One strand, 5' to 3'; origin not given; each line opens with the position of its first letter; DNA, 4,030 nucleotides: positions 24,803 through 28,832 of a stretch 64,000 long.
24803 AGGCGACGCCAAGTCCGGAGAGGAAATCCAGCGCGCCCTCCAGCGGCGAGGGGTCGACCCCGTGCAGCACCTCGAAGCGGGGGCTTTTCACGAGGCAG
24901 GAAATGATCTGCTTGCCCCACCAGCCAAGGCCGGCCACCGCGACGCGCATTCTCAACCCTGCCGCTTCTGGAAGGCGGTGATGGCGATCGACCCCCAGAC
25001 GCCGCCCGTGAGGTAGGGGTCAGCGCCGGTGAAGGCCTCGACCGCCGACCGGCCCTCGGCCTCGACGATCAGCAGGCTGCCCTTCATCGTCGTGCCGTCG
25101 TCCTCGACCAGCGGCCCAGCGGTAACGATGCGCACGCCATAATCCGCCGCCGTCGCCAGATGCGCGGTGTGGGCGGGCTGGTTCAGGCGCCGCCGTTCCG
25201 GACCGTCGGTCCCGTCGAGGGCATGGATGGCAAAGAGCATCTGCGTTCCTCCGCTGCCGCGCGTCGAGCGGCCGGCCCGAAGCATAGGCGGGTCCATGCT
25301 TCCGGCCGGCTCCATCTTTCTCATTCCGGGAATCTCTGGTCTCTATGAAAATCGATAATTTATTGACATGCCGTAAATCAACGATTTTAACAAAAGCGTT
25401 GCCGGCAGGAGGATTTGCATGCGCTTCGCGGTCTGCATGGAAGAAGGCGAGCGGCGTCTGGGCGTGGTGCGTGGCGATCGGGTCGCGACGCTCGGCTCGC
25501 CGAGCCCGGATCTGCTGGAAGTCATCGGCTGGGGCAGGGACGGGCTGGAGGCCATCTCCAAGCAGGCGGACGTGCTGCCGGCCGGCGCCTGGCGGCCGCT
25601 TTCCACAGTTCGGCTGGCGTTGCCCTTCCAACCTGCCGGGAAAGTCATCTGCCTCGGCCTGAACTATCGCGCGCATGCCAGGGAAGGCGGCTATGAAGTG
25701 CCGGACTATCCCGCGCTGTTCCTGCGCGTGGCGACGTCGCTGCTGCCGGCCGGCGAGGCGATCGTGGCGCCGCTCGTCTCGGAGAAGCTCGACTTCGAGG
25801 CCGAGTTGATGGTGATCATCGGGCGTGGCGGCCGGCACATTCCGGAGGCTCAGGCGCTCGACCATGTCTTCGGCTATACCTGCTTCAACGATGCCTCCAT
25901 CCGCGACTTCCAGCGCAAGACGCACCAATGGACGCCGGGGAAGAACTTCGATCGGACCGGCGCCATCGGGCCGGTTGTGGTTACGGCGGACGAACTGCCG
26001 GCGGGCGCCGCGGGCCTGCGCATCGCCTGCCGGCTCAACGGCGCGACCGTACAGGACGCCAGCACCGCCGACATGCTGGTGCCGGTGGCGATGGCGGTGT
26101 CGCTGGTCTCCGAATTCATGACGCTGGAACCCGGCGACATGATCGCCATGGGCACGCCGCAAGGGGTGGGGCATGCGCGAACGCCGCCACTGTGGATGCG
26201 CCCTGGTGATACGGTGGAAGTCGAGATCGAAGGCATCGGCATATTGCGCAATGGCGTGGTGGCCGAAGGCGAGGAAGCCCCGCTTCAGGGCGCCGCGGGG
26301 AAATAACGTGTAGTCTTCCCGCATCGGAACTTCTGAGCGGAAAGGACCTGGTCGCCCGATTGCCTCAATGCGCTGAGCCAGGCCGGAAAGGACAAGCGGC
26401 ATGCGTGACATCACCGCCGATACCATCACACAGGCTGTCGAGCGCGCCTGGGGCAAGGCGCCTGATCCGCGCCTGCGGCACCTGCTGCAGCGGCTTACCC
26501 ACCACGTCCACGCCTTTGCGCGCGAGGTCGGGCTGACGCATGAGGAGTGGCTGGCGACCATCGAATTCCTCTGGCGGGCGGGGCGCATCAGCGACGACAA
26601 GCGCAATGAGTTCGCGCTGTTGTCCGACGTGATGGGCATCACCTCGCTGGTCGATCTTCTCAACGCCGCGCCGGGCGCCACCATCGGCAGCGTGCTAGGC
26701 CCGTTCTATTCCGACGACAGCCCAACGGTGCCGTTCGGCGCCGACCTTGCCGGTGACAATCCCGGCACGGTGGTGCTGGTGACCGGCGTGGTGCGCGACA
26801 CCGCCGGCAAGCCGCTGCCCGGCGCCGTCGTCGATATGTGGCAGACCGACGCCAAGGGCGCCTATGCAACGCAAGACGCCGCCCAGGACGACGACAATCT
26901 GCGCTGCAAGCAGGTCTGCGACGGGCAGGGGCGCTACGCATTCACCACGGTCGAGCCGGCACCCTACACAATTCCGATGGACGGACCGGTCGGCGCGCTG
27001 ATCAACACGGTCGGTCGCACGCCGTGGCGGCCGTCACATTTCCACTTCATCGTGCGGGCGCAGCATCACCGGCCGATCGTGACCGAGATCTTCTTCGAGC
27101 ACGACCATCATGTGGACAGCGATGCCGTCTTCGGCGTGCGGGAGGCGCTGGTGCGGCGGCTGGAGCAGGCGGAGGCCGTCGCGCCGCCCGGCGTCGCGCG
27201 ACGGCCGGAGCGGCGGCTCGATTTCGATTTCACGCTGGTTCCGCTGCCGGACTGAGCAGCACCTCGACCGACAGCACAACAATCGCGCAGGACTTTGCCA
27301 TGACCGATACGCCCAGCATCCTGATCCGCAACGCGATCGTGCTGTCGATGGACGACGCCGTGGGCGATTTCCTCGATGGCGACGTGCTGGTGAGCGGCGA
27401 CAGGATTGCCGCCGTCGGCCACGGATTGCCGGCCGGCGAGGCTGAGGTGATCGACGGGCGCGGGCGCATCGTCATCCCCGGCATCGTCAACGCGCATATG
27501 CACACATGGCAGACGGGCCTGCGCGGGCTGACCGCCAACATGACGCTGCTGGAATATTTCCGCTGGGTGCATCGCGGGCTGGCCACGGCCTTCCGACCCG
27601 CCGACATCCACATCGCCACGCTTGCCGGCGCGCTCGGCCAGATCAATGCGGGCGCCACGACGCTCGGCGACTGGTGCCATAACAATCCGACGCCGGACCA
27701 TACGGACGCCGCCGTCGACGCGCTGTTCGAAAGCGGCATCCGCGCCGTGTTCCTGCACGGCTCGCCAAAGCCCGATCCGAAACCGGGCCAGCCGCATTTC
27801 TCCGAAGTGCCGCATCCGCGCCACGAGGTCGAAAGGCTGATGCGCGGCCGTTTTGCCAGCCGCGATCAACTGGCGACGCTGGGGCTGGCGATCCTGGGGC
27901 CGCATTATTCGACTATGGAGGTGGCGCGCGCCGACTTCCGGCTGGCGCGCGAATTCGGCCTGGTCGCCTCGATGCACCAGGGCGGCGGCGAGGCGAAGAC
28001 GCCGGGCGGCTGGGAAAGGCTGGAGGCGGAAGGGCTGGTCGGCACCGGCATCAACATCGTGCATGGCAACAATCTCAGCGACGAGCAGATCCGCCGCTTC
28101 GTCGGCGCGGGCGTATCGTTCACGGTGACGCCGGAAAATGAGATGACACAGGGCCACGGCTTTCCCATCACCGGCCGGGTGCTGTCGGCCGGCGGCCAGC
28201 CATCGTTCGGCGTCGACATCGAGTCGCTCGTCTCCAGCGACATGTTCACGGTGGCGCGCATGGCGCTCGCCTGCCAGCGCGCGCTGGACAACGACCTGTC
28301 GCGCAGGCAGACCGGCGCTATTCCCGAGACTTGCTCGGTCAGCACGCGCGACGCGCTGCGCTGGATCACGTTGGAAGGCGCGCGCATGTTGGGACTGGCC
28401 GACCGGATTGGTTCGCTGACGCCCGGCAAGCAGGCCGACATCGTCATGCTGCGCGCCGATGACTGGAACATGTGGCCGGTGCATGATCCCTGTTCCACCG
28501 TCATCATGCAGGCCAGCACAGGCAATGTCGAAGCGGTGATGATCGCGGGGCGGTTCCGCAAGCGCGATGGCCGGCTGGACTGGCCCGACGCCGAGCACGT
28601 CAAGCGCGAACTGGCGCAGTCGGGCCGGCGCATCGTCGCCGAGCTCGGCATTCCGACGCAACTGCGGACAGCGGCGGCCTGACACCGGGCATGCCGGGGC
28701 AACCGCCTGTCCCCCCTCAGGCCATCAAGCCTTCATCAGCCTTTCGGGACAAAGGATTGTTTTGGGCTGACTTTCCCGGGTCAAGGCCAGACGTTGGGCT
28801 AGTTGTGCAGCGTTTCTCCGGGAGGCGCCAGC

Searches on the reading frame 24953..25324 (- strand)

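Call 49: search_protein_families(library=pfam, proteins=[window:24953-25324:-], max_evalue=0.00001)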
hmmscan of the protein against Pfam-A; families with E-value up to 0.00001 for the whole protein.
window:24953-25324:- (123 aa): 1 family
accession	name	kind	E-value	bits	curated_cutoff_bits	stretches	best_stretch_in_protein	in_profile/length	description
PF03795.20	YCII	-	1.7e-10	41.6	24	1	29-118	1-94/95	YCII-related domain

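Call 85: search_protein_families(library=ncbifam, proteins=[window:24953-25324:-], max_evalue=1e-8)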
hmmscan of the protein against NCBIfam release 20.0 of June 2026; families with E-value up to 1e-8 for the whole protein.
window:24953-25324:- (123 aa): 5 families
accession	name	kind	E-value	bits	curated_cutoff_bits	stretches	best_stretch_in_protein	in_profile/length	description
NF009504.0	PRK12863.1-4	equivalog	1.1e-13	51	134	1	30-120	3-93/97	YciI-like protein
NF009507.0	PRK12865.1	equivalog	1.1e-11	44.9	149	1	29-119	1-89/97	YciI-like protein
NF008473.0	PRK11370.1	equivalog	4.4e-11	42.9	111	1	29-120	1-96/99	YciI family protein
NF009503.0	PRK12863.1-3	equivalog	1.5e-10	41.3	145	1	37-120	6-89/98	YciI-like protein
NF009502.0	PRK12863.1-1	equivalog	3.7e-10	40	137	1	29-118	1-86/96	YciI-like protein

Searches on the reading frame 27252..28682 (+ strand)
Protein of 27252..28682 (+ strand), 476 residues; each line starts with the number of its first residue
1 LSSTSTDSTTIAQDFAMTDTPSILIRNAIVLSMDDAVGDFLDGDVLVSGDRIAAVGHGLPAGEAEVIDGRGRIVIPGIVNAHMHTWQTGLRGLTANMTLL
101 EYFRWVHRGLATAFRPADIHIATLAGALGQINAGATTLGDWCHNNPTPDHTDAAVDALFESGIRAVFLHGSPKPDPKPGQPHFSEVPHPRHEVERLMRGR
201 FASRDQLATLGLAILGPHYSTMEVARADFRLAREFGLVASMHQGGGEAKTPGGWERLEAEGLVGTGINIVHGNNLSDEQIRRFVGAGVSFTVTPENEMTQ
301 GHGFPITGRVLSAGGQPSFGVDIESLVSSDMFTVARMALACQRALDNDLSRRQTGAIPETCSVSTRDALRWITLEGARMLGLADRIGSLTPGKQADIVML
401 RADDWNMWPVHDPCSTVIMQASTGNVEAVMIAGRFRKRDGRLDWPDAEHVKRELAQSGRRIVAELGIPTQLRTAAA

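Call 49: search_protein_families(library=pfam, proteins=[window:27252-28682:+], max_evalue=0.00001)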
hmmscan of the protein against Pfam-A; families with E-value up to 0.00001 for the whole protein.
window:27252-28682:+ (476 aa): 2 families
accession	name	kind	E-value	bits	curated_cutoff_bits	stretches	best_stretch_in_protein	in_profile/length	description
PF01979.26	Amidohydro_1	-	2e-22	80.4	25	1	73-434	1-343/345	Amidohydrolase family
PF07969.17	Amidohydro_3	-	2.7e-15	57.2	29.7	1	226-405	265-449/472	Amidohydrolase family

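Call 85: search_protein_families(library=ncbifam, proteins=[window:27252-28682:+], max_evalue=1e-8)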
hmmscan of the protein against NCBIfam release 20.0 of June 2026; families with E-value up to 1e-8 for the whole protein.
window:27252-28682:+ (476 aa): 25 families
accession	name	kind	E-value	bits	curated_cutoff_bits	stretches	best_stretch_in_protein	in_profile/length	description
NF006056.0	PRK08204.1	subfamily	8.2e-179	595.1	391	1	23-466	5-445/449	hypothetical protein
NF005557.0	PRK07228.1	equivalog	2.1e-41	142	522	2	22-166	2-142/445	5'-deoxyadenosine deaminase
NF006055.0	PRK08203.1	equivalog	1.2e-40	139.5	532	1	21-463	5-452/455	8-oxoguanine deaminase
NF004701.0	PRK06038.1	equivalog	2e-30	105.9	609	2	19-170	2-145/432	N-ethylammeline chlorohydrolase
NF006549.0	PRK09045.1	equivalog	1.2e-29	103.2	540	1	255-462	243-440/444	TRZ/ATZ family hydrolase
NF009059.0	PRK12393.1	equivalog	8.8e-29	100.5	543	2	263-462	269-456/460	amidohydrolase family protein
NF006252.0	PRK08393.1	equivalog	4.5e-27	95.1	617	2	22-167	2-139/424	N-ethylammeline chlorohydrolase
NF006681.0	PRK09229.1-2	equivalog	4.5e-25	88.3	362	1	256-457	256-443/451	formimidoylglutamate deiminase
NF004995.0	PRK06380.1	subfamily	7.9e-24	84.4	567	1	22-144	2-121/418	metal-dependent hydrolase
NF004801.0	PRK06151.1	subfamily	7.3e-21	74.6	416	1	255-456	262-457/491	chlorohydrolase family protein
NF005211.0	PRK06687.1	equivalog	8.5e-21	74.2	703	1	264-441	245-413/419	TRZ/ATZ family protein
TIGR02022.1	hutF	equivalog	2.6e-17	62.7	413.05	1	257-456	257-448/455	formimidoylglutamate deiminase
NF012037.0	PRK15493.1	equivalog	5.2e-17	61.8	779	1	27-166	7-147/435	bifunctional S-methyl-5'-thioadenosine deaminase/S-adenosylhomocysteine deaminase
TIGR03314.1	Se_ssnA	subfamily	5.4e-17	61.8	455.5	1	23-141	1-127/441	putative selenium metabolism protein SsnA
NF005540.0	PRK07203.1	equivalog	1.5e-16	60.1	444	1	23-165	2-153/444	putative aminohydrolase SsnA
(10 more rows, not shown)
